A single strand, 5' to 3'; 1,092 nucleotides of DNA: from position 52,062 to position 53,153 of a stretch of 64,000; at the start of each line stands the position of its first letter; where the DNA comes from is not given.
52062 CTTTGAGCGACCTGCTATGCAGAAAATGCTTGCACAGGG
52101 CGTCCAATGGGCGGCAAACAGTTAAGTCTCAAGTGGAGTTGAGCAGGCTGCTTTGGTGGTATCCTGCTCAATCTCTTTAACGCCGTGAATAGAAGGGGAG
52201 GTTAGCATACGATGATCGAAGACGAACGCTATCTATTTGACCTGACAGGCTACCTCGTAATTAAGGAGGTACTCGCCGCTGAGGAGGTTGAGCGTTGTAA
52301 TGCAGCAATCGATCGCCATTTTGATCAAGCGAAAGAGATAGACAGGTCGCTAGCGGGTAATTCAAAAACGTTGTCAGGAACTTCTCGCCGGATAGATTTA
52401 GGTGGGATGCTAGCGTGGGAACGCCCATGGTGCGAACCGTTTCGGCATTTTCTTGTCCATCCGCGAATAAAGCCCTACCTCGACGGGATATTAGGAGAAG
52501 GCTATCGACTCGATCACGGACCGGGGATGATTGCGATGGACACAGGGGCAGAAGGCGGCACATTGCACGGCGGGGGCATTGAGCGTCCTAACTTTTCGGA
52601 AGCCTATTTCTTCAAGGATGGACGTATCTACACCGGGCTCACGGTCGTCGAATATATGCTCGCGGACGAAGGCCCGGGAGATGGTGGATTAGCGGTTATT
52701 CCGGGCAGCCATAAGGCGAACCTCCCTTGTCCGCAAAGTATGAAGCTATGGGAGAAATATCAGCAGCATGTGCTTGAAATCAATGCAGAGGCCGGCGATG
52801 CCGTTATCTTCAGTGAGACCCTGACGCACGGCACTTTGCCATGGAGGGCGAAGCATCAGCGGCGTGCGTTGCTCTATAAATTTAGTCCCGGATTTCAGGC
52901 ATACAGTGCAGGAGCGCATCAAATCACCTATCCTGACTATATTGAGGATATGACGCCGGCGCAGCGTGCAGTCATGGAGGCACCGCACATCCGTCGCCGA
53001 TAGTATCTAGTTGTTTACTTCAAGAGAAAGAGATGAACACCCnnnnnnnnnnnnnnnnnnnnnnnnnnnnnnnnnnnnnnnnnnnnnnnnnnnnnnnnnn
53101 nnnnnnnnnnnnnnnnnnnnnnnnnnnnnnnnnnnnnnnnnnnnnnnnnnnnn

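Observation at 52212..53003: PhyH paralog with H-G-G where the iron-binding HxD/E is expected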

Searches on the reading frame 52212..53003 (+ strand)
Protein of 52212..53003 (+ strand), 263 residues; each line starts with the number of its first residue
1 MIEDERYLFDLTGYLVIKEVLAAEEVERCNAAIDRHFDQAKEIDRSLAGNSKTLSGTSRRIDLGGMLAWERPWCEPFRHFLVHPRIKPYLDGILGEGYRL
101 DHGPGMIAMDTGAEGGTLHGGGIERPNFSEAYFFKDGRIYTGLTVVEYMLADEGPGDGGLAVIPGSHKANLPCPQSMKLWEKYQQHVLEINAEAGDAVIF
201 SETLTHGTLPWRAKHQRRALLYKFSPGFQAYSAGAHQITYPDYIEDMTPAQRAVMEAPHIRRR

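Call 3: search_protein_families(library=pfam, proteins=[window:52212-53003:+], max_evalue=1)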
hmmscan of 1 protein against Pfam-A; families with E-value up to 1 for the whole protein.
window:52212-53003:+ (263 aa): 3 families
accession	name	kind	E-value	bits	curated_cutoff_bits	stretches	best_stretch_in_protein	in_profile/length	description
PF05721.19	PhyH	-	4.1e-14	53.8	22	1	9-219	1-213/213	Phytanoyl-CoA dioxygenase (PhyH)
PF13759.12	2OG-FeII_Oxy_5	-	0.0068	17.2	27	1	176-219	54-97/101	Putative 2OG-Fe(II) oxygenase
PF13640.12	2OG-FeII_Oxy_3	-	0.0074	17.6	27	1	143-220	30-93/98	2OG-Fe(II) oxygenase superfamily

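Call 4: search_protein_families(library=ncbifam, proteins=[window:52212-53003:+], max_evalue=1)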
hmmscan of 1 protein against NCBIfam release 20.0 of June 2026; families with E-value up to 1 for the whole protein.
window:52212-53003:+ (263 aa): 3 families
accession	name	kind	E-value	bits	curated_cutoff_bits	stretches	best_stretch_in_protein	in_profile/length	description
TIGR02408.1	ectoine_ThpD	equivalog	0.00077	18.9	336.5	1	146-175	148-177/277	ectoine hydroxylase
TIGR04324.1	SpoChoClust_2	subfamily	0.00085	18.9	150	1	173-233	161-221/248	sporadic carbohydrate cluster 2OG-Fe(II) oxygenase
TIGR01762.1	chlorin-enz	subfamily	0.13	11.5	226.3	1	178-219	199-240/288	chlorinating enzyme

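Call 5: search_solved_structures(query=window:52212-53003:+, max_evalue=10, show_alignments=5)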
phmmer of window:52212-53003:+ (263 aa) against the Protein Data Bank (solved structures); distinct sequences matched with E-value up to 10: 8.
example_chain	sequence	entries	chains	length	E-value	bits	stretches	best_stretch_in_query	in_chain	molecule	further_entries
4xc9_A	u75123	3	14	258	2.9e-08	36.6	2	127-228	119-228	oxidase/hydroxylase | Putative oxidase/hydroxylase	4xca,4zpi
4xcb_A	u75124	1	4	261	3.1e-08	36.6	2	127-228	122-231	oxidase/hydroxylase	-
7vbq_B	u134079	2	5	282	0.0019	20.8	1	149-252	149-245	Fe(II)/(alpha)ketoglutarate-dependent dioxygenase TlxI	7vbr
4mhr_A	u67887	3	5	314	0.0095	18.6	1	131-174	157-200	Ectoine hydroxylase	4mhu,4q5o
4xaa_A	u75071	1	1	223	0.1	15.2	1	147-225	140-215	Putative oxygenase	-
9kqp_5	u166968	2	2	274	1.2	11.6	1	55-170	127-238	Chlorophyll a-b binding protein, chloroplastic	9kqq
2vtu_J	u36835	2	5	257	1.5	11.4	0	178-234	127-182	MS2 COAT PROTEIN | COAT PROTEIN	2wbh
7wpy_A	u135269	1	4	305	1.5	11.3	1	155-252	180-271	Dioxygenase andA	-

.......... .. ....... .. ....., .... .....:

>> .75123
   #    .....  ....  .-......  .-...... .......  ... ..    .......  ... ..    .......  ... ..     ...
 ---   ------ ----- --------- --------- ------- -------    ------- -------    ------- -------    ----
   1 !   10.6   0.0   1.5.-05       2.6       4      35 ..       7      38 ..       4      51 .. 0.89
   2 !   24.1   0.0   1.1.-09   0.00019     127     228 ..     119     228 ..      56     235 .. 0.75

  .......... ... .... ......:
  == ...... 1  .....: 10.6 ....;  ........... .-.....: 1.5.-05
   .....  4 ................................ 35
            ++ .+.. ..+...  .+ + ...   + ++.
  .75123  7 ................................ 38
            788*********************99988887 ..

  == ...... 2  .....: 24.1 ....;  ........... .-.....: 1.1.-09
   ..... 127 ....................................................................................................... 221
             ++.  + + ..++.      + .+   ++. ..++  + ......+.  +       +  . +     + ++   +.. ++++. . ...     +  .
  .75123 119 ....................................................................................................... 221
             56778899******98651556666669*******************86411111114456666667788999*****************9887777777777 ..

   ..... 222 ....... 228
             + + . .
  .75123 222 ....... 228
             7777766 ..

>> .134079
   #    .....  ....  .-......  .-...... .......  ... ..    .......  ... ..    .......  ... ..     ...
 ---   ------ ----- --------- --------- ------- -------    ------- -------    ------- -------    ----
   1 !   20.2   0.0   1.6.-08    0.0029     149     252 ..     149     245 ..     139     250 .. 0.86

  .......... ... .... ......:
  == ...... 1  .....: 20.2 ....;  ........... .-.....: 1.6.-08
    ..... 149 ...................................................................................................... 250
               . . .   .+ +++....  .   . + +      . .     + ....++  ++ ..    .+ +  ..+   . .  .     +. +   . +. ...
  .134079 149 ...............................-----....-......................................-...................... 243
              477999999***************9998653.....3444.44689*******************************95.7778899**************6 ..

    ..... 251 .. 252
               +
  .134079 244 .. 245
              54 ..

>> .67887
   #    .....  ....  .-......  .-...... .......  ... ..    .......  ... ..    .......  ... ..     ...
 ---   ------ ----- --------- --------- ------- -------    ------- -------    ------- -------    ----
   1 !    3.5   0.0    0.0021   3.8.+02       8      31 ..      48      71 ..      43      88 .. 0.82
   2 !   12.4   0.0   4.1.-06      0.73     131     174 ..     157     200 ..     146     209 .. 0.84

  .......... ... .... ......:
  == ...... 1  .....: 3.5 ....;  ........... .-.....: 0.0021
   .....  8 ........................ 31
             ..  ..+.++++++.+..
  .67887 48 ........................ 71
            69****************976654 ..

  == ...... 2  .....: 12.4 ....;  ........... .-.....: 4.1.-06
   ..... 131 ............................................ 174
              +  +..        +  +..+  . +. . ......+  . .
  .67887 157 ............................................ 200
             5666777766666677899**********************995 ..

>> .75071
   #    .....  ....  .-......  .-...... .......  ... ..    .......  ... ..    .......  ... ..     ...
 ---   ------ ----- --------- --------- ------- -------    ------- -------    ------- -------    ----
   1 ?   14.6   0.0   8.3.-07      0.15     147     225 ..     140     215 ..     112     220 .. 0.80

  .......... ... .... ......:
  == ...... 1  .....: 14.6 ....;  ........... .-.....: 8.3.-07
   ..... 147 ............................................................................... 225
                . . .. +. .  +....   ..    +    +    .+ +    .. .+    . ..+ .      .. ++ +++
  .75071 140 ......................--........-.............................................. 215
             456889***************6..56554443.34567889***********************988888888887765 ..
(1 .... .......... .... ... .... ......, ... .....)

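Call 11: find_homologous_proteins(query=window:52212-53003:+, max_evalue=0.00001)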
Query window:52212-53003:+ (263 aa): 1062 proteins with E <= 0.00001 among 1553 candidates; the best 120 are listed.
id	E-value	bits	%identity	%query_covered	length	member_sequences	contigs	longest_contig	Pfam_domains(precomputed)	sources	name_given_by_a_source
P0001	7.1e-169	578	93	100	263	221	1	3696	PF05721.20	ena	-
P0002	1.6e-163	561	90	100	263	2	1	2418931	PF05721.20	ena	-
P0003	1.0e-144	499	81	99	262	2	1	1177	PF05721.20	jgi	-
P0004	9.6e-144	496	79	100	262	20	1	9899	PF05721.20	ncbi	-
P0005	1.4e-142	492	78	100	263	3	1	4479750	PF05721.20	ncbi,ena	-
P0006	1.1e-141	489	77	100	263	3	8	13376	PF05721.20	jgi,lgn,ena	jgi:hypothetical protein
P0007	2.4e-141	488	79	100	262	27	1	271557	PF05721.20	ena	-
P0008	4.4e-141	487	77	100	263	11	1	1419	PF05721.20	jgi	jgi:hypothetical protein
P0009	4.5e-140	484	76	100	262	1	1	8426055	PF05721.20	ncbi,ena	-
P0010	9.2e-140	483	76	99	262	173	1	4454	PF05721.20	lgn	-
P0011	2.7e-139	481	75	100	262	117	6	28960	PF05721.20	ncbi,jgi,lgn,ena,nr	ncbi:MAG: phytanoyl-CoA dioxygenase family protein [Candidatus Poribacteria bacterium]|nr:phytanoyl-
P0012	3.7e-139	481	76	100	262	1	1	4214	PF05721.20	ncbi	-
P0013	5.3e-139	480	76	99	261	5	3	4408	PF05721.20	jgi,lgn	jgi:hypothetical protein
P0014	1.0e-138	479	77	100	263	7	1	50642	PF05721.20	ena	-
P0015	1.1e-138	479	77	100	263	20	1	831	PF05721.20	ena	-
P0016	4.4e-138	477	76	100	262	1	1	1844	PF05721.20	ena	-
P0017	7.3e-138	476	76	100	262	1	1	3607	PF05721.20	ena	-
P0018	7.8e-138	476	76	100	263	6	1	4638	PF05721.20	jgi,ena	-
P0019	1.7e-137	475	76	100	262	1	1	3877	PF05721.20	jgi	jgi:hypothetical protein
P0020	1.9e-137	475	75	100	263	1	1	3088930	PF05721.20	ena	-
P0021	2.0e-137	475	75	100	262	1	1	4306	PF05721.20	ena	-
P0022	4.3e-137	474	75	100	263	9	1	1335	PF05721.20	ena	-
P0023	7.4e-137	473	74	100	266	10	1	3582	PF05721.20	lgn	-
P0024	8.8e-137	473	75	100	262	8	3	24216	PF05721.20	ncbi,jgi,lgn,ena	ncbi:MAG: phytanoyl-CoA dioxygenase family protein [Candidatus Poribacteria bacterium]|jgi:hypotheti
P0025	1.5e-136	472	74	100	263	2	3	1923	PF05721.20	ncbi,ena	-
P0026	4.3e-136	471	75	99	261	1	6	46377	PF05721.20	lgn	-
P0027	4.7e-136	471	75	100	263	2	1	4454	PF05721.20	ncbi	-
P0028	1.2e-135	469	75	100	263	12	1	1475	PF05721.20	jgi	-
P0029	2.4e-135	468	73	100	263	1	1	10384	PF05721.20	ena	-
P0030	2.9e-135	468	75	100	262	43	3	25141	PF05721.20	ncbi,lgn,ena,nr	ncbi:MAG: phytanoyl-CoA dioxygenase family protein [Gemmatimonadetes bacterium]|nr:phytanoyl-CoA dio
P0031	4.9e-135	467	74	99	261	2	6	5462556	PF05721.20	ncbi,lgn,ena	-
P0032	5.0e-135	467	75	100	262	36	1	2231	PF05721.20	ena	-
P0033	1.2e-134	466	75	100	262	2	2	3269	PF05721.20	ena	-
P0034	2.3e-134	465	72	100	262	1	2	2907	PF05721.20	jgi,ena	jgi:hypothetical protein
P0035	3.3e-134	465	74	100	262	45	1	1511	PF05721.20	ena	-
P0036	7.9e-134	463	75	100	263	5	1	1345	PF05721.20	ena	-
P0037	1.6e-133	462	74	100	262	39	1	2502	PF05721.20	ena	-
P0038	2.1e-133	462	75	100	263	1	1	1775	PF05721.20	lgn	-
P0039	2.9e-133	461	73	100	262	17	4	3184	PF05721.20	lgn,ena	-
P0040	3.2e-133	461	73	100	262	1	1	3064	PF05721.20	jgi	jgi:hypothetical protein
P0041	3.4e-133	461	73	100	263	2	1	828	PF05721.20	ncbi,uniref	ncbi:uncharacterized protein METZ01_LOCUS413173 [marine metagenome]|uniref:Phytanoyl-CoA dioxygenase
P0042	8.1e-133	460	72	100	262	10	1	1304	PF05721.20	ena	-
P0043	2.4e-132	458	71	100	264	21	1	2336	PF05721.20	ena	-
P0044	6.9e-132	457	71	100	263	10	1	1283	PF05721.20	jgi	jgi:hypothetical protein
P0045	8.1e-132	457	74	100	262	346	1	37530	PF05721.20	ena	-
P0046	4.5e-131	454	71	100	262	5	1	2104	PF05721.20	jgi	-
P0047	6.0e-131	454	73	100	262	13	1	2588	PF05721.20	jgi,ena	jgi:ectoine hydroxylase-related dioxygenase (phytanoyl-CoA dioxygenase family)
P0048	1.0e-130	453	72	100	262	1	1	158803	PF05721.20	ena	-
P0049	1.2e-130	453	72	100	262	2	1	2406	PF05721.20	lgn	-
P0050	1.5e-130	453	74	100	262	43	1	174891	PF05721.20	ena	-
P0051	2.3e-130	452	71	100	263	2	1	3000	PF05721.20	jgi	jgi:hypothetical protein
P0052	3.3e-130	451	73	99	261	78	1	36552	PF05721.20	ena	-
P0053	7.5e-130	450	74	99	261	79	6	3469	PF05721.20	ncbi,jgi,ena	jgi:hypothetical protein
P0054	1.8e-129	449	75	99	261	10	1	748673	PF05721.20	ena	-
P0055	2.3e-129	449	70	100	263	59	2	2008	PF05721.20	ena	-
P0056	3.1e-129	448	70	100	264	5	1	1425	PF05721.20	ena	-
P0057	6.1e-129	447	73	100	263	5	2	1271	PF05721.20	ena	-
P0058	6.8e-129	447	71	100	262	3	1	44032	PF05721.20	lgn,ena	-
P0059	1.2e-128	446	71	100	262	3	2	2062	PF05721.20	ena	-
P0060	1.7e-128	446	72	100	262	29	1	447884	PF05721.20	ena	-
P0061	1.8e-128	446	71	100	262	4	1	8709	PF05721.20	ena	-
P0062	3.1e-128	445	72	100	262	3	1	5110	PF05721.20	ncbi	-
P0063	3.4e-128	445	73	100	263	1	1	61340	PF05721.20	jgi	jgi:hypothetical protein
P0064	3.5e-128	445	72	100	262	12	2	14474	PF05721.20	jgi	jgi:hypothetical protein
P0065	4.3e-128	444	71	100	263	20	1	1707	PF05721.20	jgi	jgi:hypothetical protein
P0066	6.9e-128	444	73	100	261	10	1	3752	PF05721.20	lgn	-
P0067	2.2e-127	442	72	99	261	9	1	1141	PF05721.20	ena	-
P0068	6.7e-127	441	72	100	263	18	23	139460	PF05721.20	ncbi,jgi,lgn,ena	ncbi:MAG: phytanoyl-CoA dioxygenase family protein [Candidatus Latescibacterota bacterium]|jgi:hypot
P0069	7.3e-127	440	73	97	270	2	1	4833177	PF05721.20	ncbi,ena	-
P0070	8.2e-127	440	71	100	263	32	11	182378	PF05721.20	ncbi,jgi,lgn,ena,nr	ncbi:MAG: phytanoyl-CoA dioxygenase family protein [Candidatus Latescibacterota bacterium]|nr:phytan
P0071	2.1e-126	439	71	100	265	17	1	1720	PF05721.20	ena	-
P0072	4.7e-126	438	70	99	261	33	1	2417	PF05721.20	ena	-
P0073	6.5e-126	437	69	100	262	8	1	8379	PF05721.20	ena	-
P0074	8.9e-126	437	70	100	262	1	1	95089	PF05721.20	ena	-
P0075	1.0e-125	437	70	100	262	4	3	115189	PF05721.20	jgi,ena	-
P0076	3.1e-125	435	69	100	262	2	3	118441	PF05721.20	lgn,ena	-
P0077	7.6e-125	434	71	100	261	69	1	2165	PF05721.20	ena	-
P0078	5.3e-124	431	68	100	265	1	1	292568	PF05721.20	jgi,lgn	jgi:ectoine hydroxylase-related dioxygenase (phytanoyl-CoA dioxygenase family)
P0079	6.5e-124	431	70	100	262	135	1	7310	PF05721.20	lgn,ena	-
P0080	1.2e-123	430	69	100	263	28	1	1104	PF05721.20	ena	-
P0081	1.7e-123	429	67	100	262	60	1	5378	PF05721.20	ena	-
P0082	5.0e-123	428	70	99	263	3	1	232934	PF05721.20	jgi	-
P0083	5.3e-123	428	68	100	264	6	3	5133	PF05721.20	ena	-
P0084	8.4e-123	427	68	100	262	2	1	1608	PF05721.20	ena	-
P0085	1.4e-122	426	70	100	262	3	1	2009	PF05721.20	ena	-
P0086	1.9e-122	426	69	100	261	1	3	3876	PF05721.20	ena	-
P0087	3.5e-122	425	66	100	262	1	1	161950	PF05721.20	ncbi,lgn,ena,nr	ncbi:MAG: hypothetical protein GKR89_03635 [Candidatus Latescibacteria bacterium]|nr:hypothetical pr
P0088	1.5e-121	423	69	100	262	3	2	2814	PF05721.20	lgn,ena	-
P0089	1.1e-120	420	68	100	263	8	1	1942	PF05721.20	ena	-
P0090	2.2e-120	419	68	100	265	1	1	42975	PF05721.20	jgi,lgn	jgi:hypothetical protein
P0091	2.5e-120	419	68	100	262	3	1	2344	PF05721.20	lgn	-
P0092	5.1e-119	415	68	100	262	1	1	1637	PF05721.20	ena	-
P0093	6.7e-118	411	67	98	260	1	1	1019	PF05721.20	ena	-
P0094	1.1e-117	410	66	100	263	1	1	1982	PF05721.20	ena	-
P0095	4.2e-114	399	64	99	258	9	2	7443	PF05721.20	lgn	-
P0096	9.2e-114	397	73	86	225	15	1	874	PF05721.20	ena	-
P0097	2.1e-112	393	71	86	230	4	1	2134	PF05721.20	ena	-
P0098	5.9e-112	392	66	100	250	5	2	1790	PF05721.20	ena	-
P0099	7.9e-111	388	63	100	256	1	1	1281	PF05721.20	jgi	jgi:hypothetical protein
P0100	1.5e-110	387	63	100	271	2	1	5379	PF05721.20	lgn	-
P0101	2.1e-108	380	62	98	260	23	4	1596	PF05721.20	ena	-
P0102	2.6e-108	380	77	75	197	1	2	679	PF05721.20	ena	-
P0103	5.5e-108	379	62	99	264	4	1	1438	PF05721.20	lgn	-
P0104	1.3e-103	364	59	100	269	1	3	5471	PF05721.20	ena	-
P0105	6.4e-103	362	59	98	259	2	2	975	PF05721.20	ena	-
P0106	9.7e-103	361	59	98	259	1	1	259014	PF05721.20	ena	-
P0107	1.2e-102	361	61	98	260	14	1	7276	PF05721.20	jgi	-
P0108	1.2e-102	361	58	98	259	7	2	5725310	PF05721.20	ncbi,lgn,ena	-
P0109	3.5e-102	359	60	97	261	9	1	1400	PF05721.20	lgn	-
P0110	1.1e-101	358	58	98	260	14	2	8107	PF05721.20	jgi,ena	-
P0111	1.4e-101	358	59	100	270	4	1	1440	PF05721.20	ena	-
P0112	1.7e-101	357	58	98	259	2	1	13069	PF05721.20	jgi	jgi:hypothetical protein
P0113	1.1e-99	351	58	98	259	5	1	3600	PF05721.20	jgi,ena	jgi:hypothetical protein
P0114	1.4e-99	351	57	98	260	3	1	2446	PF05721.20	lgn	-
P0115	2.7e-99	350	60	100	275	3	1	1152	PF05721.20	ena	-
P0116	7.7e-99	349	58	97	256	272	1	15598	PF05721.20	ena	-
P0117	7.8e-99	348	57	97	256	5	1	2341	PF05721.20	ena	-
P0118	1.6e-98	347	56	98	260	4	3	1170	PF05721.20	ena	-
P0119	7.9e-98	345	57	97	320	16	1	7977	PF05721.20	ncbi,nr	ncbi:MAG: hypothetical protein CME16_03395 [Gemmatimonadetes bacterium]|nr:hypothetical protein [Gem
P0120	8.8e-98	345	56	98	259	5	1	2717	PF05721.20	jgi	jgi:hypothetical protein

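Call 35: find_related_loci(query=A1, collection=genome_contigs, flank=6000)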
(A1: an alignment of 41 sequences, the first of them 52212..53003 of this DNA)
Query A1 (263 aa) in genome_contigs; peptide patterns used: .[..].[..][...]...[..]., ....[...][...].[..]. (x = any residue, [..] = any of these).
597 stretches matched a pattern (row limit reached: there are more); 574 encode a relative of the query (tblastn E <= 1e-3); the best 80 are kept; 80 distinct loci.
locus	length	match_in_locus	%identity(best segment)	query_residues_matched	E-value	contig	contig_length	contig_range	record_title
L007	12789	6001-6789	95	1-263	6e-173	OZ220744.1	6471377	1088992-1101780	MAG: Candidatus Poribacteria bacterium isolate 67f587a8-c379-43ee-8694-439c00dbce40 genome assembly, chromosome: 1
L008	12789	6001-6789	94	1-263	3e-172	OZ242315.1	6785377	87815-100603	MAG: Candidatus Poribacteria bacterium isolate 55818b94-eea9-47de-9476-a843df335cd7 genome assembly, chromosome: 1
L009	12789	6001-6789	93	1-263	1e-171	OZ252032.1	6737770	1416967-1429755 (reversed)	MAG: Candidatus Poribacteria bacterium isolate aa3f26ad-70d9-470a-add4-ad97223fdacd genome assembly, chromosome: 1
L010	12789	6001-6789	93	1-263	2e-171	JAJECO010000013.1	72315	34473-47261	MAG: Candidatus Poribacteria bacterium isolate jk18xAbins.25 k141_500047, whole genome shotgun sequence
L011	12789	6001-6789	92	1-263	9e-171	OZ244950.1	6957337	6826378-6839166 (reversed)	MAG: Candidatus Poribacteria bacterium isolate 1741874c-865a-47cd-958f-7fa2b3d0eca7 genome assembly, chromosome: 1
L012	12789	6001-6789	93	1-263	9e-171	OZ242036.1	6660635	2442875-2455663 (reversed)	MAG: Candidatus Poribacteria bacterium isolate 54b3e0b4-8990-4cd1-959a-c9693763f33b genome assembly, chromosome: 1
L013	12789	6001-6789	94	1-263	3e-170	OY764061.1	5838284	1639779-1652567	MAG: Candidatus Poribacteria bacterium isolate 89293177-375a-4259-af6b-6508537173d0 genome assembly, chromosome: 1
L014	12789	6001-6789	92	1-263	4e-169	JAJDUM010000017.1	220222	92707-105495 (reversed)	MAG: Candidatus Poribacteria bacterium isolate jk18x1bzbins.78 k141_1483642, whole genome shotgun sequence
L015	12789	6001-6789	90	1-263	1e-164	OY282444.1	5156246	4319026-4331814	MAG: uncultured Poribacteria bacterium genome assembly, chromosome: 1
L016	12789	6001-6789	78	1-263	4e-144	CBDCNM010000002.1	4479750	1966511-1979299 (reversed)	MAG: Candidatus Latescibacterota bacterium isolate f150df7c-f474-47d5-8e53-e740a55afba2 genome assembly, contig: contig_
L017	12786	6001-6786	76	1-262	2e-143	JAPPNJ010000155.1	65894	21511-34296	MAG: Candidatus Poribacteria bacterium isolate RHO3_bin_69 NODE_999_length_65894_cov_16.876487, whole genome shotgun seq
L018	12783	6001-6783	77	1-261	5e-143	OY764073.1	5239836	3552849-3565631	MAG: Candidatus Poribacteria bacterium isolate c0dbee2e-4153-42cb-9392-5991059e4d04 genome assembly, chromosome: 1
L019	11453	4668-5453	76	1-262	8e-143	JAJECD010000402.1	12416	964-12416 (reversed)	MAG: Candidatus Poribacteria bacterium isolate jk18x9bins.85 k141_424437, whole genome shotgun sequence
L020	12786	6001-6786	77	1-262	1e-142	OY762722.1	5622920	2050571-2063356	MAG: Candidatus Poribacteria bacterium isolate ed6806d3-dd7a-4409-98ee-5b7e1ebe3502 genome assembly, chromosome: 1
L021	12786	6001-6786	76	1-262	1e-142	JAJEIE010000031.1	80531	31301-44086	MAG: Candidatus Poribacteria bacterium isolate p16x65bins.49 k141_154051, whole genome shotgun sequence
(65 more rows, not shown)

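Call 59: list_cluster_members(proteins=[P0121, P0123, P0124, P0125, P0127, P0130, P0133, P0139, P0140, P0146])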
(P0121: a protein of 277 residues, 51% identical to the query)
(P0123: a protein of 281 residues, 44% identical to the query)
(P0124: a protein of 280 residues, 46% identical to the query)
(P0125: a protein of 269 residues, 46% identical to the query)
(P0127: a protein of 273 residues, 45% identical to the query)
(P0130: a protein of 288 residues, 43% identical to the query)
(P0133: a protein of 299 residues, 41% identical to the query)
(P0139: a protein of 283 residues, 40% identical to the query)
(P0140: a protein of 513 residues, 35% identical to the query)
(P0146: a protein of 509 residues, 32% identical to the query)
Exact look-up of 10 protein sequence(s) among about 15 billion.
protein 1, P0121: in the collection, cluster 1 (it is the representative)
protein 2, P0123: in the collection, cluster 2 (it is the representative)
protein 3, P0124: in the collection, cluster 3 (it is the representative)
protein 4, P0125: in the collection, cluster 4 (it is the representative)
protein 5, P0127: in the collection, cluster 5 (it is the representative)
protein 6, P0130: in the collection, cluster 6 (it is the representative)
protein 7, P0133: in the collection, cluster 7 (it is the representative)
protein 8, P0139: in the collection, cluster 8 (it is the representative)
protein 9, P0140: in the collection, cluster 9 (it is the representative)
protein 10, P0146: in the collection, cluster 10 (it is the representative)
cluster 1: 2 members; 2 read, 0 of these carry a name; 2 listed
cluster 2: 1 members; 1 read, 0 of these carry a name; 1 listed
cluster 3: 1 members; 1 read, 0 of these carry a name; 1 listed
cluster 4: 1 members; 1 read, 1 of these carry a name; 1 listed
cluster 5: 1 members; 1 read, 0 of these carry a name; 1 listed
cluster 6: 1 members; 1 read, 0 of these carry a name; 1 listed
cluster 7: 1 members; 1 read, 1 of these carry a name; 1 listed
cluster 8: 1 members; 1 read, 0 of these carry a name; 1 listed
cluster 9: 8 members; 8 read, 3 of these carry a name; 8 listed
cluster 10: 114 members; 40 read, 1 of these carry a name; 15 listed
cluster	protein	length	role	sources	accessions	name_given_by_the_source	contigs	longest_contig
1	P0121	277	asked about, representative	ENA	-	-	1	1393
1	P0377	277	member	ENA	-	-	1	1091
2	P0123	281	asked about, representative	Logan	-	-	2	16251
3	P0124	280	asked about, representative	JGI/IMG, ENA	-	-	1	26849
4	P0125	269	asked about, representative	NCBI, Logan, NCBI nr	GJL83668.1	MAG: hypothetical protein DHS20C01_33020 [marine bacterium B5-7]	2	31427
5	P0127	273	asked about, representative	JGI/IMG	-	-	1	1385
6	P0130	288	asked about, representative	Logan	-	-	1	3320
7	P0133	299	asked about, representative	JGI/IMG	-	hypothetical protein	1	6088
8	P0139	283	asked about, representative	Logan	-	-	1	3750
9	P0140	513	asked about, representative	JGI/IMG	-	ectoine hydroxylase-related dioxygenase (phytanoyl-CoA dioxygenase family)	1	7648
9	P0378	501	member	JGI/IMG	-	ectoine hydroxylase-related dioxygenase (phytanoyl-CoA dioxygenase family)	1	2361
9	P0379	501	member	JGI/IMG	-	ectoine hydroxylase-related dioxygenase (phytanoyl-CoA dioxygenase family)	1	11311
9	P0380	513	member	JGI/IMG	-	-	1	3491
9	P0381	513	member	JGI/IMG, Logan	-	-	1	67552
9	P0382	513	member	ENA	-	-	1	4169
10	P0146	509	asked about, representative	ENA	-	-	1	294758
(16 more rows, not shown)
